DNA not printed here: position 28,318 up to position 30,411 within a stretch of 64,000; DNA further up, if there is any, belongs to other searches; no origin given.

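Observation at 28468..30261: Stealth-family sugar-1-phosphotransferase fused to a second GT-like domain in a phage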

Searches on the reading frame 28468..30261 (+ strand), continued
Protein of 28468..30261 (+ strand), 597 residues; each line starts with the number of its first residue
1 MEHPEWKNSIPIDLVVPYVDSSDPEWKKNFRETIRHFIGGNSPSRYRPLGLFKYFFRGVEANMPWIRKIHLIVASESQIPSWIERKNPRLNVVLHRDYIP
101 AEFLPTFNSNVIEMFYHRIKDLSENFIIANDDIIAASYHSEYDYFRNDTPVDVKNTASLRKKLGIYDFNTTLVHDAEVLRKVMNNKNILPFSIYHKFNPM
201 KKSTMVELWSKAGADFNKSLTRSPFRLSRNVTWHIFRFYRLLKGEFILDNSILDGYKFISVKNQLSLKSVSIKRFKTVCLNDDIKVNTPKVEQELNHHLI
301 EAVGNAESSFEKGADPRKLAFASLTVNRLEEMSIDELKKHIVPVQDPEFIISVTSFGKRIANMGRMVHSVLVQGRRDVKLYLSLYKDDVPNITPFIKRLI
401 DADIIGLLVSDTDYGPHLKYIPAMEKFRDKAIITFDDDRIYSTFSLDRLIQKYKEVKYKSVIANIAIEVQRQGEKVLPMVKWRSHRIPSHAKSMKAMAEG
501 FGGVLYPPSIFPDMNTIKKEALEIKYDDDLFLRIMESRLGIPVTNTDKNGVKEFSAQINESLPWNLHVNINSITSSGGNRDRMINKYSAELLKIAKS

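Call 13: search_solved_structures(query=window:28468-30261:+, max_evalue=1, show_alignments=3)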
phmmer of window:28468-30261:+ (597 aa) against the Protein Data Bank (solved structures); distinct sequences matched with E-value up to 1: 17.
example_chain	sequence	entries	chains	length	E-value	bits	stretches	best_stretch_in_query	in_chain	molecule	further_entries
8j2n_A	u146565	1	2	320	9.6e-22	80.7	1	11-251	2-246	Exopolysaccharide phosphotransferase CpsY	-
7dxi_A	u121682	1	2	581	6.7e-19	71.3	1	11-137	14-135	FI02838p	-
7s6n_A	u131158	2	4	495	7.4e-18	67.8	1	34-136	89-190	N-acetylglucosamine-1-phosphotransferase (GNPT) alpha (GNPTAB) catalytic domain,N-acetylgl | N-acetylglucosamine-1-phosphotransferase subunit alpha,N-acetylgluc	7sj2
9bgg_A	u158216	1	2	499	4.5e-17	65.2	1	40-137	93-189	highly active truncation of GlcNAc-1-phosphotransferase, S1S3,N-acetylglucosamine-1-phosph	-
7s05_B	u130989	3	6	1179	4.9e-16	61.8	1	42-136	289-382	N-acetylglucosamine-1-phosphotransferase subunits alpha/beta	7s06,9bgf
8vh7_A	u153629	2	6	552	0.053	15.5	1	350-463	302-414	Heparosan synthase B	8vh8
8viw_A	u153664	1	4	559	0.054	15.4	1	350-463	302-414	Heparosan synthase B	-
7ndf_A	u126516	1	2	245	0.15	14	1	233-290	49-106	Lipid A ABC transporter ATP-binding protein/permease MsbA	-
9fuz_B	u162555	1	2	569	0.52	12.2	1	234-290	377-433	ATP-dependent lipid A-core flippase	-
3b5w_A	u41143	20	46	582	0.53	12.2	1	234-290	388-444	Lipid A export ATP-binding/permease protein msbA | ATP-dependent lipid A-core flippase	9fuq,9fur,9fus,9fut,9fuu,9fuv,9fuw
6bpl_A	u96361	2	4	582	0.53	12.2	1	234-290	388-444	Lipid A export ATP-binding/permease protein MsbA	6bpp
8dmm_A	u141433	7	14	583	0.53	12.2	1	234-290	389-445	ATP-binding transport protein MsbA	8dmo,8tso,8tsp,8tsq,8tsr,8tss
7ph2_A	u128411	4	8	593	0.54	12.1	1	234-290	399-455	ATP-dependent lipid A-core flippase | ATP-binding transport protein multicopy suppressor of htrB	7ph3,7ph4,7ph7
7bcw_A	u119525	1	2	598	0.55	12.1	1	234-290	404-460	ATP-dependent lipid A-core flippase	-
7sel_A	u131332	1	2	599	0.55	12.1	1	234-290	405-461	ATP-dependent lipid A-core flippase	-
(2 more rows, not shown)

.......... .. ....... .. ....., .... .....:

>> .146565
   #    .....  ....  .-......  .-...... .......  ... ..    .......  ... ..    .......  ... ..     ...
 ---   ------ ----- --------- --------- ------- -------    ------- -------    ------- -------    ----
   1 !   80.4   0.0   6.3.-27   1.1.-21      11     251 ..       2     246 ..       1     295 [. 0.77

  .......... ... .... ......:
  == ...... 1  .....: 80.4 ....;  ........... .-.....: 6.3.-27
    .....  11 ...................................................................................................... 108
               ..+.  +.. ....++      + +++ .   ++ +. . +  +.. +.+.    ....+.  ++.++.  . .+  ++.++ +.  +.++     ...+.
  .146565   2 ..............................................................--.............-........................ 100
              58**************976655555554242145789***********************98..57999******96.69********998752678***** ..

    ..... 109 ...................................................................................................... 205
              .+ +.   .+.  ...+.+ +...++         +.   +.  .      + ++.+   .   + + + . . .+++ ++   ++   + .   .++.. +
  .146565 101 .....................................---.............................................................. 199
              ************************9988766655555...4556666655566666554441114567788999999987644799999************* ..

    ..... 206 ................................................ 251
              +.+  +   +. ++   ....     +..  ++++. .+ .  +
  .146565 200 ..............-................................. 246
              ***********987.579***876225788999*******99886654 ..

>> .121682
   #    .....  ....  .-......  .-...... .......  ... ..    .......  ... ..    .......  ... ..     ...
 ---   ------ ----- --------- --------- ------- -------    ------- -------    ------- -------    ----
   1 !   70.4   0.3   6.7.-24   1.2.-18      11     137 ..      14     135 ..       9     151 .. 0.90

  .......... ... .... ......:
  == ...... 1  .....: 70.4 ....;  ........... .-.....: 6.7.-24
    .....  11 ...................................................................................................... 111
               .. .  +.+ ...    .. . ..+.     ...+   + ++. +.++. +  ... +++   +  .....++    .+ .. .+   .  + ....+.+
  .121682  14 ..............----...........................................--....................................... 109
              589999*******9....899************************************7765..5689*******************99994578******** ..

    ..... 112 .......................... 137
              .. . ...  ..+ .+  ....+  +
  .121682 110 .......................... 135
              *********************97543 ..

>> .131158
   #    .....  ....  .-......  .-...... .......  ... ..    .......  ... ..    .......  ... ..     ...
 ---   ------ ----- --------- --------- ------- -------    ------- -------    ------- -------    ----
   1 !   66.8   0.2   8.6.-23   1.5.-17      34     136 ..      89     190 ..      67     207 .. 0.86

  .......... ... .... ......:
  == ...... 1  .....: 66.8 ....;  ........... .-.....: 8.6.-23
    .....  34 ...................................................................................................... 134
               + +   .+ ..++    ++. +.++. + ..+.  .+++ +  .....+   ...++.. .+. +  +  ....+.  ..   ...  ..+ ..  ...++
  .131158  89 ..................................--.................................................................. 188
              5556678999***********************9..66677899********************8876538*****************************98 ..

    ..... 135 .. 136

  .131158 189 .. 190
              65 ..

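Call 17: search_protein_families(library=pfam, proteins=[P0002, P0003, P0004, P0005, P0006, P0007, P0008, P0012, P0057, P0075], max_evalue=0.01)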
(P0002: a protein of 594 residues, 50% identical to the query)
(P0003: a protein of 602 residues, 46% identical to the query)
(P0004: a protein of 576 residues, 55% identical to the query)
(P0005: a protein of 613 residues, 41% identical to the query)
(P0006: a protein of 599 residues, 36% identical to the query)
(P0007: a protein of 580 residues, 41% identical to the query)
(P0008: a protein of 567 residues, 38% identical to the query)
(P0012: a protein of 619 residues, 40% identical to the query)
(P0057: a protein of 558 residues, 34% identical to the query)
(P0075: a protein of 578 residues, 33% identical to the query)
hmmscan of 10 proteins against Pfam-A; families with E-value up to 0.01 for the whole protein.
P0002 (594 aa): 3 families
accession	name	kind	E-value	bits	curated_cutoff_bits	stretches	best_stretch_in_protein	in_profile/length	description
PF11380.13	Stealth_CR2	-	8.8e-33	113.2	39.4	1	45-146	1-101/108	Stealth protein CR2, conserved region 2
PF17103.10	Stealth_CR4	-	0.0011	19.3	27.4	1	276-320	8-53/55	Stealth protein CR4, conserved region 4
PF18219.6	SidC_N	-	0.0089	15.5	25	0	377-461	203-286/465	SidC N-terminal domain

P0003 (602 aa): 1 family
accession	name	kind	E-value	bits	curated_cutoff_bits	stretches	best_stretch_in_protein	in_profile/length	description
PF11380.13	Stealth_CR2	-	3.4e-33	114.5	39.4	1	45-149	1-104/108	Stealth protein CR2, conserved region 2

P0004 (576 aa): 2 families
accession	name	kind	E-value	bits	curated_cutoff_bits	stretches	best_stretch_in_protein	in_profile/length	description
PF11380.13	Stealth_CR2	-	9.9e-36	122.7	39.4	1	45-146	1-101/108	Stealth protein CR2, conserved region 2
PF17103.10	Stealth_CR4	-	6e-05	23.3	27.4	1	275-316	8-50/55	Stealth protein CR4, conserved region 4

P0005 (613 aa): 2 families
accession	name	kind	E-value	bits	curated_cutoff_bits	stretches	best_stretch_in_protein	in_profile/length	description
PF11380.13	Stealth_CR2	-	1.5e-55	186.4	39.4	2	362-463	1-103/108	Stealth protein CR2, conserved region 2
PF17103.10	Stealth_CR4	-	0.00025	21.4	27.4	1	575-613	6-45/55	Stealth protein CR4, conserved region 4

P0006 (599 aa): 2 families
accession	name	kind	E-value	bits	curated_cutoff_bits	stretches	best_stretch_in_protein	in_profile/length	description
PF11380.13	Stealth_CR2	-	3.2e-58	195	39.4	2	348-448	1-102/108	Stealth protein CR2, conserved region 2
PF17101.10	Stealth_CR1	-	2.2e-06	27.7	27.2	1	1-20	3-22/29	Stealth protein CR1, conserved region 1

P0007 (580 aa): 3 families
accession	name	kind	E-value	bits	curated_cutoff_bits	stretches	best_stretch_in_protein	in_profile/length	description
PF11380.13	Stealth_CR2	-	1.1e-52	177.2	39.4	2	329-430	1-103/108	Stealth protein CR2, conserved region 2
PF17101.10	Stealth_CR1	-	2e-06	27.8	27.2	1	14-36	3-25/29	Stealth protein CR1, conserved region 1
PF17103.10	Stealth_CR4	-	2.7e-05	24.5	27.4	1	545-580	8-45/55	Stealth protein CR4, conserved region 4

P0008 (567 aa): 3 families
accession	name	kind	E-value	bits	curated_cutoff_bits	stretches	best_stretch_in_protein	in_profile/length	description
PF11380.13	Stealth_CR2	-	8.6e-54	180.8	39.4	2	316-417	1-103/108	Stealth protein CR2, conserved region 2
PF17101.10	Stealth_CR1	-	0.00042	20.4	27.2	0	1-21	3-23/29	Stealth protein CR1, conserved region 1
PF17103.10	Stealth_CR4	-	0.00051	20.4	27.4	1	530-566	6-44/55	Stealth protein CR4, conserved region 4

P0012 (619 aa): 3 families
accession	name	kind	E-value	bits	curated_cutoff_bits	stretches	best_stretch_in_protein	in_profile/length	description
PF11380.13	Stealth_CR2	-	4.3e-30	104.5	39.4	1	327-427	4-105/108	Stealth protein CR2, conserved region 2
PF01501.26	Glyco_transf_8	-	6e-13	49.4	24.3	1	7-231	2-244/253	Glycosyl transferase family 8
PF11051.14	Mannosyl_trans3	-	0.00033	20.6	22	1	11-123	8-119/273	Mannosyltransferase putative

P0057 (558 aa): 3 families
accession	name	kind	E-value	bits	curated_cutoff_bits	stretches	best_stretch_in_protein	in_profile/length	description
PF11380.13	Stealth_CR2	-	9e-33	113.2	39.4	1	300-404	1-106/108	Stealth protein CR2, conserved region 2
PF01501.26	Glyco_transf_8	-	4.2e-05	23.7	24.3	1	2-194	34-243/253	Glycosyl transferase family 8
PF11051.14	Mannosyl_trans3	-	0.0023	17.8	22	1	34-86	65-118/273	Mannosyltransferase putative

P0075 (578 aa): 2 families
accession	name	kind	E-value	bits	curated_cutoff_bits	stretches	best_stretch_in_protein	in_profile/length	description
PF11380.13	Stealth_CR2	-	1.1e-32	112.9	39.4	1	47-150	1-103/108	Stealth protein CR2, conserved region 2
PF17103.10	Stealth_CR4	-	0.0011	19.3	27.4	1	278-319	8-49/55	Stealth protein CR4, conserved region 4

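Call 19: find_encoding_contigs(protein=P0001, flank=10000, max_places=3)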
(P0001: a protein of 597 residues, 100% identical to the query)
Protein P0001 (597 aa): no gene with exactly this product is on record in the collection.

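Call 21: find_encoding_contigs(protein=P0003, flank=10000, max_places=3)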
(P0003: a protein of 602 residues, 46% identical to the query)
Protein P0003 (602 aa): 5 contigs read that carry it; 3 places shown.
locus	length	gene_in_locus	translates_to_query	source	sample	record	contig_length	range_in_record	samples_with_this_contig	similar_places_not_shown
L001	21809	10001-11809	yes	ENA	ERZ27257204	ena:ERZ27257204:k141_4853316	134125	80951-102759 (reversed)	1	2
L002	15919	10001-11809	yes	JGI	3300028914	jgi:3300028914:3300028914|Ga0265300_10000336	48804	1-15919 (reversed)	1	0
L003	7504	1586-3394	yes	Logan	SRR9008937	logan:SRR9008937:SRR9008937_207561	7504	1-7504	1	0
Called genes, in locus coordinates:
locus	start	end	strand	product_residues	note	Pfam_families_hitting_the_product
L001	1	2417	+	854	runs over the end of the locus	-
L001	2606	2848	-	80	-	-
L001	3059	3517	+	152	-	-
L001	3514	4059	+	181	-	-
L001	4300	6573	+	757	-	PF01228:Gly_radical (faint), PF03477:ATP-cone, PF13597:NRDD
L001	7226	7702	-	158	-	-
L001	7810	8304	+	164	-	PF13671:AAA_33 (weak)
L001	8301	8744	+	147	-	-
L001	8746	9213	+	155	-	-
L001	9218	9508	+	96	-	-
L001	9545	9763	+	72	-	-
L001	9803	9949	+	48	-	-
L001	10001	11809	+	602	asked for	PF11380:Stealth_CR2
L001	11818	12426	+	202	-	-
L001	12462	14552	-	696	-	-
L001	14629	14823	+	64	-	-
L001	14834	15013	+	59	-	-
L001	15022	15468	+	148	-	-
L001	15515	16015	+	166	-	-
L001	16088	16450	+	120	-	-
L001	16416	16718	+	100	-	-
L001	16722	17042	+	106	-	-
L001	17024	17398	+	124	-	-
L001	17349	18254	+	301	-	-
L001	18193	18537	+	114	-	-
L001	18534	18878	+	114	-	-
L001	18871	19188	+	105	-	-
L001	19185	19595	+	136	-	-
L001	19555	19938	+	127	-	-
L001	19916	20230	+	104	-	-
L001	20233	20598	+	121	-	-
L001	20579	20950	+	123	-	-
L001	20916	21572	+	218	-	-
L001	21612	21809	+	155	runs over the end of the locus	-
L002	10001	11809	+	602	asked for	PF11380:Stealth_CR2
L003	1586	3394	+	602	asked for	PF11380:Stealth_CR2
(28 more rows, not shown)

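Call 32: find_related_loci(query=window:28468-30258:+, collection=viral_contigs, flank=10000)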
Query window:28468-30258:+ (597 aa) in viral_contigs; peptide patterns used: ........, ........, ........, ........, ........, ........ (x = any residue, [..] = any of these).
5 stretches matched a pattern; 1 encode a relative of the query (tblastn E <= 1e-3); 1 distinct loci.
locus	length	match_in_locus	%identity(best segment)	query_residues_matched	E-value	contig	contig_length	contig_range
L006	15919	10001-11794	46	1-593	1e-176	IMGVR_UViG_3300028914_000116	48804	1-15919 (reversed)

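Call 33: search_dna_similar(query=P0085, collection=phages, mode=protein, max_evalue=0.001, max_rows=20)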
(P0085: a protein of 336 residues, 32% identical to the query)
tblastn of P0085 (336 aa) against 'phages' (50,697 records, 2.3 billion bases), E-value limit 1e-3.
No match.

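Call 41: find_encoding_contigs(protein=P0018, flank=8000, max_places=1)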
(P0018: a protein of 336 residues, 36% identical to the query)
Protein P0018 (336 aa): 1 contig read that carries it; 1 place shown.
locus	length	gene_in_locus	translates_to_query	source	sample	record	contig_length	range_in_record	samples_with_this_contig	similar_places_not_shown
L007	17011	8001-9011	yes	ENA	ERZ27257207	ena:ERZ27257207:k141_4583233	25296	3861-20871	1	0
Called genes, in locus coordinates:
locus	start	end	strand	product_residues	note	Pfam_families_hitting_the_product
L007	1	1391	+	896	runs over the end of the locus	-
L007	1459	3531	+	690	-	PF27249:MJ0330_N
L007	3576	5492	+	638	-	PF07230:Portal_T4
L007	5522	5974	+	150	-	-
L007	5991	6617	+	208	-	-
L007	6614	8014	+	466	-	-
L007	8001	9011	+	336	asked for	PF11380:Stealth_CR2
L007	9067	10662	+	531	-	PF13306:LRR_5 (weak)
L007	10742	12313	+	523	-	PF03420:Peptidase_S77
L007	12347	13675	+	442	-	PF07068:Gp23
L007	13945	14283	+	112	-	-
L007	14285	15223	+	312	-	-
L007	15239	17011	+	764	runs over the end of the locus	PF13306:LRR_5 (weak)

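Call 42: find_encoding_contigs(protein=P0008, flank=8000, max_places=1)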
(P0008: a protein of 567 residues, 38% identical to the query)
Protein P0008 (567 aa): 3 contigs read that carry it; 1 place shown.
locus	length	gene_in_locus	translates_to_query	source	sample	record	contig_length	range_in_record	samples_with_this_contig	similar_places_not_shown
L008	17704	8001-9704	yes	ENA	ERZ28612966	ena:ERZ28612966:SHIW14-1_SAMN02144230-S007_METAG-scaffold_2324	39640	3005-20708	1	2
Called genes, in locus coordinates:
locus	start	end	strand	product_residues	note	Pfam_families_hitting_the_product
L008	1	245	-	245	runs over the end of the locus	-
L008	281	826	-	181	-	PF02075:RuvC (weak)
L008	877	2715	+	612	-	PF07728:AAA_5 (weak)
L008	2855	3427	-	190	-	-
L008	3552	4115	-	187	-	-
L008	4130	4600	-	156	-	-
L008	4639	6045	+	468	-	PF04542:Sigma70_r2 (weak)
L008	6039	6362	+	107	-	-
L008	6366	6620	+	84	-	-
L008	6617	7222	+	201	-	-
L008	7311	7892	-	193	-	-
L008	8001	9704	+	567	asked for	PF11380:Stealth_CR2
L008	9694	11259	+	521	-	PF00535:Glycos_transf_2, PF14305:ATPgrasp_TupA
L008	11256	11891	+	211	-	-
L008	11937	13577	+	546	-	PF02463:SMC_N, PF13476:AAA_23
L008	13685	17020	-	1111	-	-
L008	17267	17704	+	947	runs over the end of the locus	PF17482:Phage_sheath_1C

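Call 43: find_encoding_contigs(protein=P0012, flank=8000, max_places=1)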
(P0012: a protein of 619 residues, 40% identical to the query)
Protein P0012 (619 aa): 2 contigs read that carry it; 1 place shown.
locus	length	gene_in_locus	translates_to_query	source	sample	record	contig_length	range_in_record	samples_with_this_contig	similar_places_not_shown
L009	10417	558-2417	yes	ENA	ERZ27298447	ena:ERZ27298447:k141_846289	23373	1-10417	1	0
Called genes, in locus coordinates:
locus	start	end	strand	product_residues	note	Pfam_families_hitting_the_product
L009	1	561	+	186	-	?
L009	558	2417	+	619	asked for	PF01501:Glyco_transf_8, PF11380:Stealth_CR2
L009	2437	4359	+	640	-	PF13306:LRR_5 (weak)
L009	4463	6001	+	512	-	PF03420:Peptidase_S77 (weak)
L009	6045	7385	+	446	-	PF07068:Gp23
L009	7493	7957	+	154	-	-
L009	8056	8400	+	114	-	-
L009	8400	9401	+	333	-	-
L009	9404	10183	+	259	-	-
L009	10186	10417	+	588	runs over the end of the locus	PF18760:ART-PolyVal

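Call 68: search_protein_families(library=pfam, proteins=[L007:5991-6614:+, L007:6614-8011:+, L007:5522-5971:+, L007:9067-10659:+, L001:11818-12423:+, L008:11256-11888:+], max_evalue=0.05)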
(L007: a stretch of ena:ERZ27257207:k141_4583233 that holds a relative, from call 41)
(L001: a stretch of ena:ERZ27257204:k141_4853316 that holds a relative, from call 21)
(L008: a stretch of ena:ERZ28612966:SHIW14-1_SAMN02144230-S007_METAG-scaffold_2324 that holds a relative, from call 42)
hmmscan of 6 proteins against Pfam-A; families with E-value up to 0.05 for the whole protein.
L007:5991-6614:+ (208 aa): 0 families

L007:6614-8011:+ (466 aa): 1 family
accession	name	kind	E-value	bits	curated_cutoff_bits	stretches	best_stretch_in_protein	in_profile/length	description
PF16468.10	DUF5049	-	0.046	14.1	28.7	0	369-394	19-44/57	Domain of unknown function (DUF5049)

L007:5522-5971:+ (150 aa): 0 families

L007:9067-10659:+ (531 aa): 1 family
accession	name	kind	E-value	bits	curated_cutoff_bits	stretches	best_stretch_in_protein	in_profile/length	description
PF13306.12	LRR_5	-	4.7e-09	36.6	27.7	1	465-500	23-57/127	BspA type Leucine rich repeat region (6 copies)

L001:11818-12423:+ (202 aa): 1 family
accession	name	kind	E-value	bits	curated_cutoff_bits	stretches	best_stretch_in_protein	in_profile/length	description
PF08942.16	DUF1919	-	0.00027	21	25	1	2-81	24-102/196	Domain of unknown function (DUF1919)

L008:11256-11888:+ (211 aa): 0 families
